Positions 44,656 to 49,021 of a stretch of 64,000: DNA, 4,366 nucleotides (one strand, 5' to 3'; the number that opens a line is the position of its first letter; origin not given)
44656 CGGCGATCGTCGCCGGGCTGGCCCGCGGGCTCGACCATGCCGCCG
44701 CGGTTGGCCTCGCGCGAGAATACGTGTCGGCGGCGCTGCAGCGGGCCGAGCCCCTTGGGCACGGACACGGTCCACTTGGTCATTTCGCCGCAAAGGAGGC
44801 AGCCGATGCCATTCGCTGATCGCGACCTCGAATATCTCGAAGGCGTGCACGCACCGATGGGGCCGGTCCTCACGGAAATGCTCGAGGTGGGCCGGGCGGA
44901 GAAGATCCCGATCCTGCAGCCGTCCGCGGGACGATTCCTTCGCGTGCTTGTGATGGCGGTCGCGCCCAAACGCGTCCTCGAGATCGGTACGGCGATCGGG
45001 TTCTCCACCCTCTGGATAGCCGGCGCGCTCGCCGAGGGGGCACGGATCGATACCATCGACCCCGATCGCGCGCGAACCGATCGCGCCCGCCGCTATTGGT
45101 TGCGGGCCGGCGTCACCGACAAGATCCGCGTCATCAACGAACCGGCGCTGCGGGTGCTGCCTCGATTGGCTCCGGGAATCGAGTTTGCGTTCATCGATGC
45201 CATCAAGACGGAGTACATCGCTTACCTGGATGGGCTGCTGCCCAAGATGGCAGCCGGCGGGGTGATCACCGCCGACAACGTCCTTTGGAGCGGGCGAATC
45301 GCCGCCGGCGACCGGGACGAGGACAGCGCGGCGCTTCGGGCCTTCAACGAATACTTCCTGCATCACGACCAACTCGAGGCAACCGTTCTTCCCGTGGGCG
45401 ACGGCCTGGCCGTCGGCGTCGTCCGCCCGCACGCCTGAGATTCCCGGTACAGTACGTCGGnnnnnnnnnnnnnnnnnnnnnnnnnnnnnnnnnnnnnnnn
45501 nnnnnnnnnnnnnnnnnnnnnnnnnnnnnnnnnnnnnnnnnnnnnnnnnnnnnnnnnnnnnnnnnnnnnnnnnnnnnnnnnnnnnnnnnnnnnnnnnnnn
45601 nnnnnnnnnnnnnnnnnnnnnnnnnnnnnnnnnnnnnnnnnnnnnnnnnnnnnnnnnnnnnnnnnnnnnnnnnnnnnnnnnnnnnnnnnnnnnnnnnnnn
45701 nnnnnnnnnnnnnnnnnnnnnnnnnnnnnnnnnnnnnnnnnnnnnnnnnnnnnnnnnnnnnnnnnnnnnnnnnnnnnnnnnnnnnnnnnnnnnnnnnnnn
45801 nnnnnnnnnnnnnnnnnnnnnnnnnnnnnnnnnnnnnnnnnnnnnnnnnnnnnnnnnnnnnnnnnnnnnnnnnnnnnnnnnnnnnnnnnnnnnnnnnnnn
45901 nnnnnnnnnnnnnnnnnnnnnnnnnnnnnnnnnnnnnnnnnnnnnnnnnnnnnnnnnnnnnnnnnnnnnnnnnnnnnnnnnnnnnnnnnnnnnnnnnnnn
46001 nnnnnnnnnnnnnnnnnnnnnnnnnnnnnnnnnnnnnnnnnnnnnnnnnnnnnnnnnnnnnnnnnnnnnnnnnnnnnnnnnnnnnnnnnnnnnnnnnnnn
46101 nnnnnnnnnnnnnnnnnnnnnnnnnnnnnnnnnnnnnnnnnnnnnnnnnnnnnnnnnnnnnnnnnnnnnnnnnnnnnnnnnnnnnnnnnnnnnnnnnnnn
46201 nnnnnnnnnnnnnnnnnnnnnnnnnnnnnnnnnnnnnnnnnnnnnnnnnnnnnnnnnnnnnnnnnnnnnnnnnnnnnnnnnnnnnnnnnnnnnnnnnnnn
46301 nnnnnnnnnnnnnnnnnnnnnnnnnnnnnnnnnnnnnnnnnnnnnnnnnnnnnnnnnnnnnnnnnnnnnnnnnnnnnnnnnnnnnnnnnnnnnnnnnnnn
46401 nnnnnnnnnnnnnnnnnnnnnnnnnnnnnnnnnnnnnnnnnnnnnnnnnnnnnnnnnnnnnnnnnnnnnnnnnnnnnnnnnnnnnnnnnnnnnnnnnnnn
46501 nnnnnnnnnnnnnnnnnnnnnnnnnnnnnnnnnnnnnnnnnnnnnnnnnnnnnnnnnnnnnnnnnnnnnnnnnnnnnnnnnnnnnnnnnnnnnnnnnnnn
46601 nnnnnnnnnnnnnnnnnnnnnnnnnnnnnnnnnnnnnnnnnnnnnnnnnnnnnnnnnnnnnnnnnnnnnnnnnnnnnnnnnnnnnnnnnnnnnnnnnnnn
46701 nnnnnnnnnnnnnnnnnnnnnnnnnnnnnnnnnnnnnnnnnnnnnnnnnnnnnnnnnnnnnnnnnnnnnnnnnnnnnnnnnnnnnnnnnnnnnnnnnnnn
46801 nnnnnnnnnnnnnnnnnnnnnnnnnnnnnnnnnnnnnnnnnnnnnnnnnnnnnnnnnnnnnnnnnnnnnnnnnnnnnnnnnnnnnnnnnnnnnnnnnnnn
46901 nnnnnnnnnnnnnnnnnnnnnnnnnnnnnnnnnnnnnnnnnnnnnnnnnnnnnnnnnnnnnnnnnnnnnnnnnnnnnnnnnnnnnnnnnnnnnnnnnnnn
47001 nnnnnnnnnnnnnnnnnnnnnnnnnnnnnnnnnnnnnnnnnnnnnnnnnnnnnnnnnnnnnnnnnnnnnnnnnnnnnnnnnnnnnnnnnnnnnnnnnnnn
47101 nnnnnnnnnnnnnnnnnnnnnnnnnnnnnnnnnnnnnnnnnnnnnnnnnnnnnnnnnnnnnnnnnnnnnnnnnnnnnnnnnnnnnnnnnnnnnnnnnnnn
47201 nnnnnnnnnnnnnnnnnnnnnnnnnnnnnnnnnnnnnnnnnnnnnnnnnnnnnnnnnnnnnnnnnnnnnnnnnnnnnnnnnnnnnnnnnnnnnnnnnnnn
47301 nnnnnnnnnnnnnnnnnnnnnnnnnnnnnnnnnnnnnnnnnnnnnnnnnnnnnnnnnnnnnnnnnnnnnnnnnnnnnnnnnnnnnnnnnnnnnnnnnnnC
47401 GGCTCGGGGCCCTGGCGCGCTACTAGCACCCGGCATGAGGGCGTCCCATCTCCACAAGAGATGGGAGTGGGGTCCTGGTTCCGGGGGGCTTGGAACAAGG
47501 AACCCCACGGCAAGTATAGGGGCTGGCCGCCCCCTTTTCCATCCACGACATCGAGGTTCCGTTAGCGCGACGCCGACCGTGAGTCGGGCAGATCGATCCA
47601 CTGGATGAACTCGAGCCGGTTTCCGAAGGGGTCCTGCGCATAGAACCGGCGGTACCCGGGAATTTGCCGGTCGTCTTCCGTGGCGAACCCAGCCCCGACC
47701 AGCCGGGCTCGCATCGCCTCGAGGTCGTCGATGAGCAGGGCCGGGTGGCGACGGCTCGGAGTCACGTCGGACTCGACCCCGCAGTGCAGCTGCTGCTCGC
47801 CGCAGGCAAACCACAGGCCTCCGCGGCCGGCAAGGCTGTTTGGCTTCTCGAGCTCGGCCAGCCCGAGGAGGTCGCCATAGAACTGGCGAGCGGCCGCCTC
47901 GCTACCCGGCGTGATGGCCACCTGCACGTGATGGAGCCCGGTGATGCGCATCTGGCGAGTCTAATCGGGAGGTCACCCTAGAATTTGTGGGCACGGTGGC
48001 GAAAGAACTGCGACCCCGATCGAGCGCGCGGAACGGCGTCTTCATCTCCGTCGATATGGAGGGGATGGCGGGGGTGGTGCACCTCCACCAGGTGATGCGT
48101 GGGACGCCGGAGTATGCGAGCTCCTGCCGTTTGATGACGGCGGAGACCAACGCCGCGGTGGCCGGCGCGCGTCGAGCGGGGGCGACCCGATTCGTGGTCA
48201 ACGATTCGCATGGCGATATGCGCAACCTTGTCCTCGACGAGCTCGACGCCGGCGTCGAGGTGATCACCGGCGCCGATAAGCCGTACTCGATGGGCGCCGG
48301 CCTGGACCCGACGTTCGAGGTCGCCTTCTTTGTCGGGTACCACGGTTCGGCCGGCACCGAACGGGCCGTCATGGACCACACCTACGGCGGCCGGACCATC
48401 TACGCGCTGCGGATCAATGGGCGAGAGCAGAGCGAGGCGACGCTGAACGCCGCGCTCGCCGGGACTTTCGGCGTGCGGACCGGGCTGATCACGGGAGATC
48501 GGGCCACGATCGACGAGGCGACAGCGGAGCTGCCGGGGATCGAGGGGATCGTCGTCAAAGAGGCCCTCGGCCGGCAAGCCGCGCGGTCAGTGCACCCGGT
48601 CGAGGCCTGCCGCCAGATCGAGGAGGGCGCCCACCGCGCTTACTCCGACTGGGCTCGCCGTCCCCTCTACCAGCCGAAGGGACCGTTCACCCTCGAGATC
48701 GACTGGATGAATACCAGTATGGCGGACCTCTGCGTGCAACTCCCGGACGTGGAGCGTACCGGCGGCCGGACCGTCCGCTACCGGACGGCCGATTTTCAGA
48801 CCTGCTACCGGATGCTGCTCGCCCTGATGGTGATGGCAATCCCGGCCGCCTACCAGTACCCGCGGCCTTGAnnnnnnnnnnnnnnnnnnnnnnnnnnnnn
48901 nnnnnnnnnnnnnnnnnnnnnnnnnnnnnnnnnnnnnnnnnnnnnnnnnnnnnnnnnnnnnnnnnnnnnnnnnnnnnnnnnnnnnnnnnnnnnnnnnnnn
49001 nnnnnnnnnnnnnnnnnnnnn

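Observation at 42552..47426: TPP-riboswitch operon carrying non-thiamine cargo: HMP permease, ThiD, a family-3 O-methyltransferase and an E2-less E1 alpha/beta pair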

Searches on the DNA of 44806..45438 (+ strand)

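Call 28: search_rna_families(sources=[L007, L009, L012, L017, L018, L020, L021, L048, L023, L022], threshold=gathering)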
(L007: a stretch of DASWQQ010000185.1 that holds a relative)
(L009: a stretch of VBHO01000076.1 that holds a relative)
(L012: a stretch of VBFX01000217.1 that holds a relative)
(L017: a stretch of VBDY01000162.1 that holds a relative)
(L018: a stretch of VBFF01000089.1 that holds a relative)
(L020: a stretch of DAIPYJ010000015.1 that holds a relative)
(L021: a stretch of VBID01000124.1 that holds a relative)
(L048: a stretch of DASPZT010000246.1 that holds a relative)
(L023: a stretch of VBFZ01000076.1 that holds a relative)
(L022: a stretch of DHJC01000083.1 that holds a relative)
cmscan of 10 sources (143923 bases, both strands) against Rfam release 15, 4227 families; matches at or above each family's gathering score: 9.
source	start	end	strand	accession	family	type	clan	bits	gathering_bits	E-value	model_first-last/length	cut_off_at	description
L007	2449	2554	+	RF00059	TPP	Cis-reg; riboswitch;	-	72.7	54.3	4.9e-12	1-105/105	no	TPP riboswitch aptamer (THI element)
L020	3949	4052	+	RF00059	TPP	Cis-reg; riboswitch;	-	71.7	54.3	8.9e-12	1-105/105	no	TPP riboswitch aptamer (THI element)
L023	98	187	-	RF03167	c-di-GMP-I-GGC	Cis-reg; riboswitch;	CL00126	71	59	1.9e-14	1-80/80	no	c-di-GMP-I-GGC riboswitch aptamer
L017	1874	1978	+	RF00059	TPP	Cis-reg; riboswitch;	-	69.5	54.3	2.9e-11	1-105/105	no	TPP riboswitch aptamer (THI element)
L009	7722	7828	+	RF00059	TPP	Cis-reg; riboswitch;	-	68.4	54.3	5.7e-11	1-105/105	no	TPP riboswitch aptamer (THI element)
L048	380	486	+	RF00059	TPP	Cis-reg; riboswitch;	-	67.8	54.3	8e-11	1-105/105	no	TPP riboswitch aptamer (THI element)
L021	3798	3905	+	RF00059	TPP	Cis-reg; riboswitch;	-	67.4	54.3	1e-10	1-105/105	no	TPP riboswitch aptamer (THI element)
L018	6365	6470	+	RF00059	TPP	Cis-reg; riboswitch;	-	62.2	54.3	1.9e-09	1-105/105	no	TPP riboswitch aptamer (THI element)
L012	7738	7832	+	RF00059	TPP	Cis-reg; riboswitch;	-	59.8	54.3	7.5e-09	1-105/105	no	TPP riboswitch aptamer (THI element)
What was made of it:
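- On TPP riboswitch (Rfam RF00059): Orthologous loci score 59.8-72.7 bits (call 28).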

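Call 71: search_rna_families(sources=[L090, L091, L092, L093, L024, L087, L088, L089], threshold=gathering)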
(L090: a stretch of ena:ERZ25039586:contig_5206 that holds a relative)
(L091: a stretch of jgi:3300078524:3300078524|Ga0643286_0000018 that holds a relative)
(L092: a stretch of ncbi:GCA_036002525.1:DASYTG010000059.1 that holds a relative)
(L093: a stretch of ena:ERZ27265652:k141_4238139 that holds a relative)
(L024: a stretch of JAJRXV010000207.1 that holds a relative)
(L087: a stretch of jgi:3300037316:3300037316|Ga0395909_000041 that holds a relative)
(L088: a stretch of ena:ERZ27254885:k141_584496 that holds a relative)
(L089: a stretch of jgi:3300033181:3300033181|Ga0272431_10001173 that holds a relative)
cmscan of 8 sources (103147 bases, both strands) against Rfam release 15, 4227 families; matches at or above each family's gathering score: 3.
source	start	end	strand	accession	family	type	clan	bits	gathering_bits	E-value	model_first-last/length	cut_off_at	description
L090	224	304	-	RF03167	c-di-GMP-I-GGC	Cis-reg; riboswitch;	CL00126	69.3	59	4.2e-14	1-80/80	no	c-di-GMP-I-GGC riboswitch aptamer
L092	11553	11625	-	RF00005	tRNA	Gene; tRNA;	CL00001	68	29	1.8e-12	1-71/71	no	tRNA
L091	3090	3173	-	RF03167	c-di-GMP-I-GGC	Cis-reg; riboswitch;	CL00126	66.6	59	2.5e-13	1-80/80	no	c-di-GMP-I-GGC riboswitch aptamer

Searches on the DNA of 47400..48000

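Call 55: search_rna_families(source=window, start=47400, end=48000, threshold=evalue, max_evalue=10)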
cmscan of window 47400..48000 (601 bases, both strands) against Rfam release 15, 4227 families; matches with E-value up to 10: 3.
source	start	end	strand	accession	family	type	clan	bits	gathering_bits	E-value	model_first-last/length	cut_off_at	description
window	47731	47820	-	RF02507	Atu_Ti3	Gene; sRNA;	-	18.9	50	0.24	1-89/89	no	Rhizobiales sRNA Atu_Ti3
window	47650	47707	+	RF02959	DUF3085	Cis-reg;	-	17.9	40.6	1.3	1-76/76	no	DUF3085 RNA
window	47668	47788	-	RF02226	sX7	Gene; sRNA;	-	12.7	55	9.9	1-95/95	no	Xanthomonas sRNA sX7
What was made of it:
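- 47464..47541 (-): Conserved small hairpin RNA gene: promoter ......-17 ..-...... (47541..47513), then a hairpin with the loop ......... (about 47505..47464). It is inverted here relative to most related genomes and marks the 3' boundary of the gene string. No Rfam family matches it (call 55).
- Closest known: Small RNAs with C-rich loops. Different: It has a single hairpin of about 42 nt. There is no Rfam match, including to 6C (call 55).
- Tried and rejected: Rfam search of the region after E1 beta, down to E = 10: no family for the conserved hairpin (call 55).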

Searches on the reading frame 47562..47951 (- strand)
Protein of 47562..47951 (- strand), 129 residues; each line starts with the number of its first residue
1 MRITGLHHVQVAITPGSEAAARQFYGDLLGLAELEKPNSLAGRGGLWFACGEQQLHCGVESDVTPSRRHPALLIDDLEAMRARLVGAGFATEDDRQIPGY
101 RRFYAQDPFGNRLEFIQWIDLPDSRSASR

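Call 9: search_protein_families(library=pfam, proteins=[window:47562-47951:-])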
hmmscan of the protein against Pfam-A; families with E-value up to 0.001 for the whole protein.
window:47562-47951:- (129 aa): 2 families
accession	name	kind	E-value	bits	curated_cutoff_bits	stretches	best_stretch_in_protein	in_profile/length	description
PF00903.31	Glyoxalase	-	7.7e-09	36.4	20.6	1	7-115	3-121/121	Glyoxalase/Bleomycin resistance protein/Dioxygenase superfamily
PF18029.7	Glyoxalase_6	-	3.7e-05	24.8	23.6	1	19-114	10-104/106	Glyoxalase-like domain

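Call 10: search_protein_families(library=ncbifam, proteins=[window:47562-47951:-])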
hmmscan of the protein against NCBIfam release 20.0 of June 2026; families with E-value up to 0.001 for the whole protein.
window:47562-47951:- (129 aa): 0 families

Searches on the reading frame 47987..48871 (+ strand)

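Call 9: search_protein_families(library=pfam, proteins=[window:47987-48871:+])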
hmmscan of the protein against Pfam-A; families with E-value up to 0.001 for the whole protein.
window:47987-48871:+ (294 aa): 1 family
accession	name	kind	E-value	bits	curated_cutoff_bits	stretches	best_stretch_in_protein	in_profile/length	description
PF04951.18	Peptidase_M55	-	2.5e-94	316.1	25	1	18-278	3-263/264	D-aminopeptidase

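Call 10: search_protein_families(library=ncbifam, proteins=[window:47987-48871:+])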
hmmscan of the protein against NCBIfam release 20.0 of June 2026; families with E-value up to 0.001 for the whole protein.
window:47987-48871:+ (294 aa): 1 family
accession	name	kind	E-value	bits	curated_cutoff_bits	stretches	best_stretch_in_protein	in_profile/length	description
NF058634.1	AmiPeptDppABac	equivalog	1.1e-55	189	430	1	18-289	3-273/274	D-aminopeptidase DppA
